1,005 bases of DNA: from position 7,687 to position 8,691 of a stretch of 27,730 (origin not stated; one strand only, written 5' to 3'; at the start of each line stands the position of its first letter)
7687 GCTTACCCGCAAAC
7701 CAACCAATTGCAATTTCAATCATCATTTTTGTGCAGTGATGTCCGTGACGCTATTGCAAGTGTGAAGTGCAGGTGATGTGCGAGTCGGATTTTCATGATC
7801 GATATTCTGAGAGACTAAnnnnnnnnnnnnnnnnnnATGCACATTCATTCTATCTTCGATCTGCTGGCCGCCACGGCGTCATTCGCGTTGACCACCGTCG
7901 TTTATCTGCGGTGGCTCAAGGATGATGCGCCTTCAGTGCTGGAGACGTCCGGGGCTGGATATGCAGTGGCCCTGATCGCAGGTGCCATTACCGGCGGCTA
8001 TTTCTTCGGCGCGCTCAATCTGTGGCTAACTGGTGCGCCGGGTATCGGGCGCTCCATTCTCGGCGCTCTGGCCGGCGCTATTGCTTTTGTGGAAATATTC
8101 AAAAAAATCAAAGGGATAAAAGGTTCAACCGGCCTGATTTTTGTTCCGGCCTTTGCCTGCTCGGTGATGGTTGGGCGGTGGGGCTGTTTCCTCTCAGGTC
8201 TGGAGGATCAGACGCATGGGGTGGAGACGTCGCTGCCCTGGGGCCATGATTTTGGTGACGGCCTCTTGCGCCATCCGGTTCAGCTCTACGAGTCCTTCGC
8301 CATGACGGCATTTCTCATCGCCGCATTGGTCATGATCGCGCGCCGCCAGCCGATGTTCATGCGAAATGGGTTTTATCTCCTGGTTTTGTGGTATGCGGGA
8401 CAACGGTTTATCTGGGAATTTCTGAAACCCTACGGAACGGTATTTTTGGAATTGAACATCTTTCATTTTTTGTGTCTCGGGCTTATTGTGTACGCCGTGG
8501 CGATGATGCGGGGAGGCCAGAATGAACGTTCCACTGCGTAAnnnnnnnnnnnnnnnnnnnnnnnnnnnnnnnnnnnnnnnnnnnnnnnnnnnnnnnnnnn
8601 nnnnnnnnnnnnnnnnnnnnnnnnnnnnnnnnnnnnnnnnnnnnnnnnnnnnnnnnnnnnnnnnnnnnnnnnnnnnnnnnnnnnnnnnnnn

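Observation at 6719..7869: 1.1-kb AT-rich insertion flanked by 33-bp direct repeats that duplicate the start codon and first 11 codons of the Lgt-like gene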

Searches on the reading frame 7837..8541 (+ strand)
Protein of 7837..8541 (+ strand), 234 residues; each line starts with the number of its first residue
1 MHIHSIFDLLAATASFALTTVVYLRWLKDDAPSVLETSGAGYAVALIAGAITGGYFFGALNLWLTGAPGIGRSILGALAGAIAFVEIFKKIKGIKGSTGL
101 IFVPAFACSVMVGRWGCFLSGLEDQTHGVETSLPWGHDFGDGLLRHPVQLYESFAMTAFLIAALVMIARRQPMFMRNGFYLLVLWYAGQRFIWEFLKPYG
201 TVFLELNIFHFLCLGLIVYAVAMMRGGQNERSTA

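Call 6: search_protein_families(library=pfam, proteins=[window:7837-8541:+], max_evalue=0.01)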
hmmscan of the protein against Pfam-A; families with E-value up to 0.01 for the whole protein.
window:7837-8541:+ (234 aa): 1 family
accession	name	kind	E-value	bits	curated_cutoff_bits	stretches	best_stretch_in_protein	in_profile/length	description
PF01790.23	LGT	-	1.7e-18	67.3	24.9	1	62-224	74-238/240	Prolipoprotein diacylglyceryl transferase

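Call 8: search_protein_families(library=ncbifam, proteins=[window:7837-8541:+], max_evalue=0.01)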
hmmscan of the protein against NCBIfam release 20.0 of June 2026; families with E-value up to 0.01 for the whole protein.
window:7837-8541:+ (234 aa): 2 families
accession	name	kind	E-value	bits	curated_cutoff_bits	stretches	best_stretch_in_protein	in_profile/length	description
TIGR00544.1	lgt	equivalog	1.7e-08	34.2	118.9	1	71-224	98-266/280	prolipoprotein diacylglyceryl transferase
NF000778.0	PRK00052.3-4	equivalog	8.7e-08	32.1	334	1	71-223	85-240/252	prolipoprotein diacylglyceryl transferase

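Call 10: find_related_loci(query=window:7837-8541:+, collection=genome_contigs, flank=6000)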
Query window:7837-8541:+ (234 aa) in genome_contigs; peptide patterns used: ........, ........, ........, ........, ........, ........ (x = any residue, [..] = any of these).
272 stretches matched a pattern; 171 encode a relative of the query (tblastn E <= 1e-3); the best 80 are kept; 80 distinct loci.
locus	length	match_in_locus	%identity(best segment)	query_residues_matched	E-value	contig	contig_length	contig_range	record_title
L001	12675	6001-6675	65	3-228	6e-96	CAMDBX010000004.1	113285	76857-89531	MAG: Rhizobium sp. Q54 isolate MH-09jul19-261 genome assembly, contig: MH-09jul19-C276, whole genome shotgun sequence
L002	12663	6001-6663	64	3-224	2e-95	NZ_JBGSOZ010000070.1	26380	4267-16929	MAG: Aestuariivirga sp. isolate JTS-AC292 k141_3636011, whole genome shotgun sequence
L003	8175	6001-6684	66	1-226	5e-95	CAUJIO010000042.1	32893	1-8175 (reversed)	MAG: Pseudomonadota bacterium isolate KLAP69 genome assembly, contig: KLAP69_614712, whole genome shotgun sequence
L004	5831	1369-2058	65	3-233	3e-94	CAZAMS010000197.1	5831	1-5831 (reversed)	MAG TPA_asm: uncultured Aestuariivirga sp. isolate binchicken_co165_430 genome assembly, contig: k141_1660847, whole gen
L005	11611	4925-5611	65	1-230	2e-93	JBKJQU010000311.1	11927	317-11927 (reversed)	MAG: Aestuariivirga sp. isolate ant_bin.508 k117_3737421, whole genome shotgun sequence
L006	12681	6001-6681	69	3-230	2e-93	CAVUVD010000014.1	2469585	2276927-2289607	MAG: uncultured Bacteroidetes bacterium isolate MFD03899.bin.2.103 genome assembly, contig: contig_6067, whole genome sh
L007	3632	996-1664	66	3-226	3e-93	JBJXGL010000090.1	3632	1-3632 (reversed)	MAG: Aestuariivirga sp. isolate F1F2.bin.305 k127_6266302, whole genome shotgun sequence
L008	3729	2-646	65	17-233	5e-92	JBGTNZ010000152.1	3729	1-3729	MAG: Aestuariivirga sp. isolate JTS-RE4 k141_10659470, whole genome shotgun sequence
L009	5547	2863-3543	68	3-230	3e-91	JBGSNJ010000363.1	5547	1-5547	MAG: Aestuariivirga sp. isolate JTS-AC253 k141_4334306, whole genome shotgun sequence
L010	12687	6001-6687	60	4-234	6e-91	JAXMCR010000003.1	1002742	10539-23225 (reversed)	MAG: Hyphomicrobiales bacterium isolate STL-PRO15 C3.216.fa-3, whole genome shotgun sequence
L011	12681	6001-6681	63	3-230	2e-90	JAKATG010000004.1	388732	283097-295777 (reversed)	MAG: Proteobacteria bacterium isolate YP2.bin35 NODE_16_length_388732_cov_9.843793, whole genome shotgun sequence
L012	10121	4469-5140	66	3-227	1e-89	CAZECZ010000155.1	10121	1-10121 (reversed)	MAG TPA_asm: uncultured Aestuariivirga sp. isolate binchicken_co108_38 genome assembly, contig: NODE_14419_length_10121_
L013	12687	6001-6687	60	1-230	1e-89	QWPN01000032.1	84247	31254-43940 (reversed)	MAG: Planctomycetota bacterium isolate ZE-3NOV15-plancto5 ZE-3NOV15-C44, whole genome shotgun sequence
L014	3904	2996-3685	65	3-234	6e-90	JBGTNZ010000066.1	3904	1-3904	MAG: Aestuariivirga sp. isolate JTS-RE4 k141_10526581, whole genome shotgun sequence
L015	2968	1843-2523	62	3-230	1e-90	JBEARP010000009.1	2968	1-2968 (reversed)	MAG: Pseudomonadota bacterium isolate NASQAN2010_127_B_bin.3 scaffold_18443, whole genome shotgun sequence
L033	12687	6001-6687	63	3-233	1e-78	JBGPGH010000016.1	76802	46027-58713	MAG: Gemmatimonadaceae bacterium isolate OBJ_0618_7090110_47 k141_5423849_length_76802_cov_24.9293, whole genome shotgun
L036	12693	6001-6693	57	1-232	2e-75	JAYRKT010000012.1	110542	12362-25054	MAG: Rhodobacter sp. isolate XM2_XAASGE1bin.22 NODE_246_length_110542_cov_2.299144, whole genome shotgun sequence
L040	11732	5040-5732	52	3-234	5e-73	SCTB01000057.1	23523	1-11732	MAG: Alphaproteobacteria bacterium isolate FW300_bin.31 FW300_bin.31-51238, whole genome shotgun sequence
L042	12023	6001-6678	57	3-230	5e-72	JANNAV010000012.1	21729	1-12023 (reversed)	MAG: Paracoccaceae bacterium isolate OTE_78_metabat_408 OTE_78_k141_1613808, whole genome shotgun sequence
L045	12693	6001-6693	59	1-232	7e-71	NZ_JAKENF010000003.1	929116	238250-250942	Alitabrizicola rongguiensis strain J26 NODE_3_length_929116_cov_172.328837, whole genome shotgun sequence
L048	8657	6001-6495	65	60-224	6e-69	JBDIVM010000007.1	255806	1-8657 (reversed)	MAG: Limibaculum sp. isolate Bin_6 NODE_31_length_255806_cov_44.939608, whole genome shotgun sequence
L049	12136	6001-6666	55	1-225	7e-69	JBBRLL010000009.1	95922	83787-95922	MAG: Rhodobacterales bacterium isolate La1_maxbin2.026 LA1C_X2.026_k141_272966L_95922_cov_21.0277, whole genome shotgun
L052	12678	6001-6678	50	3-229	1e-66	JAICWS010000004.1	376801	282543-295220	MAG: Alphaproteobacteria bacterium isolate LS_FP_2_bin.61 k141_973463_length_376801_cov_24.9292, whole genome shotgun se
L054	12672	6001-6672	56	1-229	1e-66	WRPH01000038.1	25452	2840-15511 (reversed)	MAG: Rhodobacteraceae bacterium isolate X3_MaxBin.022 scaffold_1493, whole genome shotgun sequence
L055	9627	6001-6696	51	3-234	7e-66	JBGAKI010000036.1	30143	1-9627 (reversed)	MAG: Polyangiales bacterium isolate MAG_AAO_H125.40 AAOH125-40_opera_contig_3256, whole genome shotgun sequence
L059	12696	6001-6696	51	1-234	3e-65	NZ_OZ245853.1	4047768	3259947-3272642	MAG: Devosia sp. isolate 3d186a37-0bcd-4ac1-b259-f5c9590ee027 chromosome 1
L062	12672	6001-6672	48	1-225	3e-63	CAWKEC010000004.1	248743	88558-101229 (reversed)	MAG: uncultured Alphaproteobacteria bacterium isolate MFD01213.bin.3.154 genome assembly, contig: contig_22201, whole ge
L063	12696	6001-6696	44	3-232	2e-62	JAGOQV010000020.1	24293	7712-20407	MAG: Alphaproteobacteria bacterium isolate Gw_Eff_bin_221 Gw_Eff_4063_length_24293_cov_15.413929, whole genome shotgun s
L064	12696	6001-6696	50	1-232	2e-61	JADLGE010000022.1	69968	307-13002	MAG: Gammaproteobacteria bacterium isolate SJ420 c_000000159094, whole genome shotgun sequence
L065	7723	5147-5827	46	1-228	2e-61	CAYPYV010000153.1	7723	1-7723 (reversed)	MAG TPA_asm: uncultured Devosia sp. isolate binchicken_co214_23 genome assembly, contig: NODE_12265_length_7723_cov_10.0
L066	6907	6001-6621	49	25-233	3e-60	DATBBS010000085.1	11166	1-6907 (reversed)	MAG TPA_asm: Xanthobacteraceae bacterium isolate SMAG_U5765 k141_1179339, whole genome shotgun sequence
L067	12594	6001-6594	51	42-234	1e-59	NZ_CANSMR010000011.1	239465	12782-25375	MAG: uncultured Bradyrhizobium sp. isolate SRR15633984_bin.32_metawrap_v1.3_MAG NODE.26_length_239465_cov_16_912832, who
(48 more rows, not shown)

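Call 13: find_homologous_proteins(query=window:7837-8541:+, max_evalue=1e-40)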
Query window:7837-8541:+ (234 aa): 2846 proteins with E <= 1e-40 among 5862 candidates; the best 120 are listed.
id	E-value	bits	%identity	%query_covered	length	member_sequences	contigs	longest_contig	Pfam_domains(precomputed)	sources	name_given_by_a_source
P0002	1.2e-151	522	100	100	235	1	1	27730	PF01790.24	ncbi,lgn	-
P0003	2.2e-100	354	69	99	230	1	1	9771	PF01790.24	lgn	-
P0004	3.8e-100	353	69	98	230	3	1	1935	PF01790.24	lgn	-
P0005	1.5e-99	351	68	98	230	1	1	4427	PF01790.24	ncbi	ncbi:MAG: prolipoprotein diacylglyceryl transferase [Aestuariivirga sp.]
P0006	2.3e-99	350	69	99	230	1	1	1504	PF01790.24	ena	-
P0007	2.3e-99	350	69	98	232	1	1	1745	PF01790.24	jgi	jgi:prolipoprotein diacylglyceryltransferase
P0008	2.6e-99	350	70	98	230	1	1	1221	PF01790.24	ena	-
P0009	2.6e-99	350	69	99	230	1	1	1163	PF01790.24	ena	-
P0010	2.7e-99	350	69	99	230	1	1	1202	PF01790.24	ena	-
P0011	5.3e-99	349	68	98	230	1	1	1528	PF01790.24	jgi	jgi:prolipoprotein diacylglyceryltransferase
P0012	7.1e-99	349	66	98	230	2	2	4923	PF01790.24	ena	-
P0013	1.1e-98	348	67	99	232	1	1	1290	PF01790.24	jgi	jgi:prolipoprotein diacylglyceryltransferase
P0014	2.0e-98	347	67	97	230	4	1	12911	PF01790.24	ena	-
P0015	1.8e-97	344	71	86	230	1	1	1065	PF01790.24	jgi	jgi:prolipoprotein diacylglyceryltransferase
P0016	2.1e-97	344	66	97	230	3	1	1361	PF01790.24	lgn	-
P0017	2.1e-97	344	66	97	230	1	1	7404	PF01790.24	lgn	-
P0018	3.4e-97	343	66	97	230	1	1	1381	PF01790.24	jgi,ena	-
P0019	7.0e-97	342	66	97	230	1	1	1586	PF01790.24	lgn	-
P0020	7.8e-97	342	67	100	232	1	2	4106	PF01790.24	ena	-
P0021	8.5e-97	342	68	96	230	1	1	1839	PF01790.24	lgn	-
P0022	1.0e-96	342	66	99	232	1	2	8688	PF01790.24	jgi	jgi:phosphatidylglycerol---prolipoprotein diacylglyceryl transferase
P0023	1.0e-96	342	66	98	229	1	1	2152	PF01790.24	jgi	jgi:phosphatidylglycerol:prolipoprotein diacylglycerol transferase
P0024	1.1e-96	342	67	98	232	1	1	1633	PF01790.24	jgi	jgi:prolipoprotein diacylglyceryltransferase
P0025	1.1e-96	342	66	98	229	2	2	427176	PF01790.24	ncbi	-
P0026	1.2e-96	341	66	99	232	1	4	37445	PF01790.24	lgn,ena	-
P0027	1.4e-96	341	67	98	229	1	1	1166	PF01790.24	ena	-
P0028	1.5e-96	341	66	98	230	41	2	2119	PF01790.24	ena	-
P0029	1.9e-96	341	65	98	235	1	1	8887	PF01790.24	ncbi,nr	ncbi:MAG: prolipoprotein diacylglyceryl transferase [Rhizobiales bacterium]|nr:prolipoprotein diacyl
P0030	2.0e-96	341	68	97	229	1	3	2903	PF01790.24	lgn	-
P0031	2.0e-96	341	66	97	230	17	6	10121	PF01790.24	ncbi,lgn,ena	-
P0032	2.0e-96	341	68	97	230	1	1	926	PF01790.24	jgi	-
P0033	2.9e-96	340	68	96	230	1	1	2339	PF01790.24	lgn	-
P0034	3.2e-96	340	67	99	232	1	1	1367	PF01790.24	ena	-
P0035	3.2e-96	340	67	97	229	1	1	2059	PF01790.24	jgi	jgi:prolipoprotein diacylglyceryltransferase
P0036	4.7e-96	340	70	86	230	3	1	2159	PF01790.24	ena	-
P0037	6.2e-96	339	66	96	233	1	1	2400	PF01790.24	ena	-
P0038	8.1e-96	339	66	97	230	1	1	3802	PF01790.24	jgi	jgi:phosphatidylglycerol---prolipoprotein diacylglyceryl transferase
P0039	1.0e-95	338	66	99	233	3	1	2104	PF01790.24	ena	-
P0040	1.1e-95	338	69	97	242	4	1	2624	PF01790.24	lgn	-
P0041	1.2e-95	338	66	97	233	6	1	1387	PF01790.24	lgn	-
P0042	1.6e-95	338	66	99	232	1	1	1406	PF01790.24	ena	-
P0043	1.6e-95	338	67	96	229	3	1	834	PF01790.24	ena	-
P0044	1.7e-95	338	65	99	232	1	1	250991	PF01790.24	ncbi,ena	-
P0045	2.4e-95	337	66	99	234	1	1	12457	PF01790.24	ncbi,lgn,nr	ncbi:MAG: prolipoprotein diacylglyceryl transferase [Alphaproteobacteria bacterium]|nr:prolipoprotei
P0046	2.4e-95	337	65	98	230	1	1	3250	PF01790.24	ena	-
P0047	2.5e-95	337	72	90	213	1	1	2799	PF01790.24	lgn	-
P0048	2.6e-95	337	67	96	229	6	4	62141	PF01790.24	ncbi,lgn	-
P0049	3.2e-95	337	66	97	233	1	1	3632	PF01790.24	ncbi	ncbi:MAG: prolipoprotein diacylglyceryl transferase family protein [Aestuariivirga sp.]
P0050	3.2e-95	337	66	89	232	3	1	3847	PF01790.24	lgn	-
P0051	4.5e-95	336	66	97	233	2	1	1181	PF01790.24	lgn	-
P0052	5.1e-95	336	66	99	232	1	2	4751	PF01790.24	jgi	jgi:prolipoprotein diacylglyceryltransferase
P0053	6.4e-95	336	66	100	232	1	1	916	PF01790.24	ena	-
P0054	6.9e-95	336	67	96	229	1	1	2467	PF01790.24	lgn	-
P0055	9.5e-95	335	67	96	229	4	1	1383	PF01790.24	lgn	-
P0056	9.9e-95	335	66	99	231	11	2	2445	PF01790.24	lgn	-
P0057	1.1e-94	335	65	99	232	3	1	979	PF01790.24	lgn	-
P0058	1.4e-94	335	65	99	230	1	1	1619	PF01790.24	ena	-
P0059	1.5e-94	335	63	98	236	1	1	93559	PF01790.24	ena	-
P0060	1.5e-94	335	66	100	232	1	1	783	PF01790.24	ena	-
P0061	1.6e-94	335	66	98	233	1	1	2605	PF01790.24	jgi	jgi:phosphatidylglycerol---prolipoprotein diacylglyceryl transferase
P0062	1.7e-94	334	65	98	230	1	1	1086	PF01790.24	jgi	jgi:prolipoprotein diacylglyceryltransferase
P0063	1.8e-94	334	72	88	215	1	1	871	PF01790.24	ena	-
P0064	2.1e-94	334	66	98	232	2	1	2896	PF01790.24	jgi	jgi:phosphatidylglycerol---prolipoprotein diacylglyceryl transferase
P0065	2.1e-94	334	67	98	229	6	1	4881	PF01790.24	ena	-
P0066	2.4e-94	334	66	97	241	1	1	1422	PF01790.24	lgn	-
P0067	3.0e-94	334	66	97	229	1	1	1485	PF01790.24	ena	-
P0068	3.1e-94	334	65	99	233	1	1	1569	PF01790.24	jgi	jgi:phosphatidylglycerol:prolipoprotein diacylglycerol transferase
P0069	3.4e-94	333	64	100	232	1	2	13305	PF01790.24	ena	-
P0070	4.6e-94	333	65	99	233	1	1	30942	PF01790.24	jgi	jgi:phosphatidylglycerol---prolipoprotein diacylglyceryl transferase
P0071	4.9e-94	333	71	91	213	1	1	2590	PF01790.24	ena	-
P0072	5.0e-94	333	65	100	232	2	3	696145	PF01790.24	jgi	jgi:prolipoprotein diacylglyceryltransferase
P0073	5.4e-94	333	65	100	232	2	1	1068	PF01790.24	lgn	-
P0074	8.5e-94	332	66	97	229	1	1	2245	PF01790.24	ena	-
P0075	8.8e-94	332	67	96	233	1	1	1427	PF01790.24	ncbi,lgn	-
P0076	9.4e-94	332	67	95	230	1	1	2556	PF01790.24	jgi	jgi:phosphatidylglycerol---prolipoprotein diacylglyceryl transferase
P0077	1.0e-93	332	68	94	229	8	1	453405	PF01790.24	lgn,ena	-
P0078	1.2e-93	332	65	96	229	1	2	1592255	PF01790.24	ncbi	-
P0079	1.3e-93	332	66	96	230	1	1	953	PF01790.24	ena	-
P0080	1.3e-93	332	66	97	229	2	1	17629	PF01790.24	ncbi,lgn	-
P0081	1.7e-93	331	65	100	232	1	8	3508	PF01790.24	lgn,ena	-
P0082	1.7e-93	331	69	91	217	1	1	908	PF01790.24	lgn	-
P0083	2.3e-93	331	64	98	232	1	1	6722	PF01790.24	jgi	jgi:prolipoprotein diacylglyceryltransferase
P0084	2.4e-93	331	66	97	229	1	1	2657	PF01790.24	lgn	-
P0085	2.5e-93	331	68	95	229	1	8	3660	PF01790.24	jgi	jgi:prolipoprotein diacylglyceryltransferase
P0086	2.5e-93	331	65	99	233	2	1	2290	PF01790.24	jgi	jgi:prolipoprotein diacylglyceryltransferase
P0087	2.8e-93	330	68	95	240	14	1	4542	PF01790.24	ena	-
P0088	3.1e-93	330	68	95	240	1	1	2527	PF01790.24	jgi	jgi:phosphatidylglycerol:prolipoprotein diacylglycerol transferase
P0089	3.7e-93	330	65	97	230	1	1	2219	PF01790.24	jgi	jgi:prolipoprotein diacylglyceryltransferase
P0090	5.8e-93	329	66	95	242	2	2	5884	PF01790.24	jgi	jgi:phosphatidylglycerol---prolipoprotein diacylglyceryl transferase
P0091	6.0e-93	329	66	98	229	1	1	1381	PF01790.24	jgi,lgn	jgi:phosphatidylglycerol---prolipoprotein diacylglyceryl transferase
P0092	6.4e-93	329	70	88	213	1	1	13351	PF01790.24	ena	-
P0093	8.7e-93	329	63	99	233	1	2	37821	PF01790.24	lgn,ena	-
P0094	9.3e-93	329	65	95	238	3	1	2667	PF01790.24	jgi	jgi:phosphatidylglycerol:prolipoprotein diacylglycerol transferase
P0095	1.0e-92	329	66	96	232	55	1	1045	PF01790.24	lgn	-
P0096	1.1e-92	329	65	99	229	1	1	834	PF01790.24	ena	-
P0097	1.3e-92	328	64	98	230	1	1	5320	PF01790.24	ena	-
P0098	1.4e-92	328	64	96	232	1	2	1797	PF01790.24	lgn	-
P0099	1.4e-92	328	64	96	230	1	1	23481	PF01790.24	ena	-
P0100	1.6e-92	328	64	97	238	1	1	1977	PF01790.24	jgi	jgi:phosphatidylglycerol---prolipoprotein diacylglyceryl transferase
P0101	1.7e-92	328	64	100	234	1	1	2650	PF01790.24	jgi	jgi:phosphatidylglycerol---prolipoprotein diacylglyceryl transferase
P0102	1.7e-92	328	68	95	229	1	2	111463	PF01790.24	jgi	jgi:prolipoprotein diacylglyceryltransferase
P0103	1.8e-92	328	65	97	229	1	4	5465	PF01790.24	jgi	jgi:prolipoprotein diacylglyceryltransferase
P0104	1.8e-92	328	64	98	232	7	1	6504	PF01790.24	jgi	jgi:prolipoprotein diacylglyceryltransferase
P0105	1.9e-92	328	68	95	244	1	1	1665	PF01790.24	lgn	-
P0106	2.0e-92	328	66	96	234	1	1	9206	PF01790.24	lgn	-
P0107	2.9e-92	327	65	98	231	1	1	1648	PF01790.24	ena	-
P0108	3.8e-92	327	65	97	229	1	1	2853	PF01790.24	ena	-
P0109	4.2e-92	327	65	98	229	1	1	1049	PF01790.24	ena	-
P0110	4.4e-92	327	64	99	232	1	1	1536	PF01790.24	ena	-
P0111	4.6e-92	327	65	98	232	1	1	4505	PF01790.24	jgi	-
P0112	5.2e-92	326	65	100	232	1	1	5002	PF01790.24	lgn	-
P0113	5.5e-92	326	65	97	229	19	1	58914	PF01790.24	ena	-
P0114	5.9e-92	326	65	100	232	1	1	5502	PF01790.24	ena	-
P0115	6.0e-92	326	64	100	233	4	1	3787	PF01790.24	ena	-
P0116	6.1e-92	326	63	100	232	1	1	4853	PF01790.24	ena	-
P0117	6.3e-92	326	69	91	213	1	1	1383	PF01790.24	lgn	-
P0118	6.6e-92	326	65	97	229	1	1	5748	PF01790.24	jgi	jgi:phosphatidylglycerol:prolipoprotein diacylglycerol transferase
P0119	7.7e-92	326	64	99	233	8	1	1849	PF01790.24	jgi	jgi:phosphatidylglycerol:prolipoprotein diacylglycerol transferase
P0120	7.8e-92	326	67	96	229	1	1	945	PF01790.24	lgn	-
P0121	8.0e-92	326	64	100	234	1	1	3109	PF01790.24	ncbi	-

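Call 68: search_protein_families(library=pfam, proteins=[L010:5172-5867:-, L011:5386-5964:+, L033:5438-5923:-, L036:4655-5833:-, L040:4415-4894:-, L042:4281-5885:+, L048:4272-5672:-, L049:4596-5987:+, L052:5062-5964:+, L054:5039-5746:+], max_evalue=0.0001)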
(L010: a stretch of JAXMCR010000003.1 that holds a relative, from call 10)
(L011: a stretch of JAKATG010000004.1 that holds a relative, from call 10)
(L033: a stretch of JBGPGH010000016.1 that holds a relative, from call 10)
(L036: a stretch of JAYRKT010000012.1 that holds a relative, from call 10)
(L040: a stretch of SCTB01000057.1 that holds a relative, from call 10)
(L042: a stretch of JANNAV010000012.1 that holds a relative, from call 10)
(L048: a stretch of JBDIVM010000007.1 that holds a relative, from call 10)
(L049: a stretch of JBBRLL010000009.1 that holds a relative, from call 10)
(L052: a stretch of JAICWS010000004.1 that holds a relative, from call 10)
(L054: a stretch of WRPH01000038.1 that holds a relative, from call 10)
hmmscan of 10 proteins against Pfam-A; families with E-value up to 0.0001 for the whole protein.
L010:5172-5867:- (231 aa): 1 family
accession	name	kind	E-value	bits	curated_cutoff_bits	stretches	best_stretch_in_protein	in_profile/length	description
PF09976.15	TPR_21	-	2e-14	54.2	25.5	1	32-160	3-131/193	Tetratricopeptide repeat-like domain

L011:5386-5964:+ (192 aa): 1 family
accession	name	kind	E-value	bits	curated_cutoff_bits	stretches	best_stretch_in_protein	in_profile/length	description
PF00994.29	MoCF_biosynth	-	2.2e-35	121.9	26.6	1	26-167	1-142/144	Probable molybdopterin binding domain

L033:5438-5923:- (161 aa): 0 families

L036:4655-5833:- (392 aa): 1 family
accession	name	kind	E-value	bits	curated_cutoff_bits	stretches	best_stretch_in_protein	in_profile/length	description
PF13403.11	Hint_2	-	1.9e-55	187.7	28.4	1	161-307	1-146/147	Hint domain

L040:4415-4894:- (159 aa): 0 families

L042:4281-5885:+ (534 aa): 1 family
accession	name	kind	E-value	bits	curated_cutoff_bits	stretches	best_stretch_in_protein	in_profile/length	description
PF00892.27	EamA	-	1.2e-27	97.3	28.2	2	392-522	2-134/135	EamA-like transporter family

L048:4272-5672:- (466 aa): 2 families
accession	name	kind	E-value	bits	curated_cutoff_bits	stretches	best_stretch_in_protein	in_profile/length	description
PF00089.32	Trypsin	-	8.5e-09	36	20.6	1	240-411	17-189/220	Trypsin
PF13365.12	Trypsin_2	-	3.8e-07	31.4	27.6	1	252-408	1-136/144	Trypsin-like peptidase domain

L049:4596-5987:+ (463 aa): 3 families
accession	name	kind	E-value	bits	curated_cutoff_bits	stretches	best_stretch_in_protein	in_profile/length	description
PF00742.24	Homoserine_dh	-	3.5e-57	193.4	22.9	1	174-352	1-173/173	Homoserine dehydrogenase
PF03447.22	NAD_binding_3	-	3.3e-17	63.7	24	1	46-166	1-116/116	Homoserine dehydrogenase, NAD binding domain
PF01842.31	ACT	-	2.9e-09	36.9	27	1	385-446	2-62/66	ACT domain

L052:5062-5964:+ (300 aa): 0 families

L054:5039-5746:+ (235 aa): 0 families
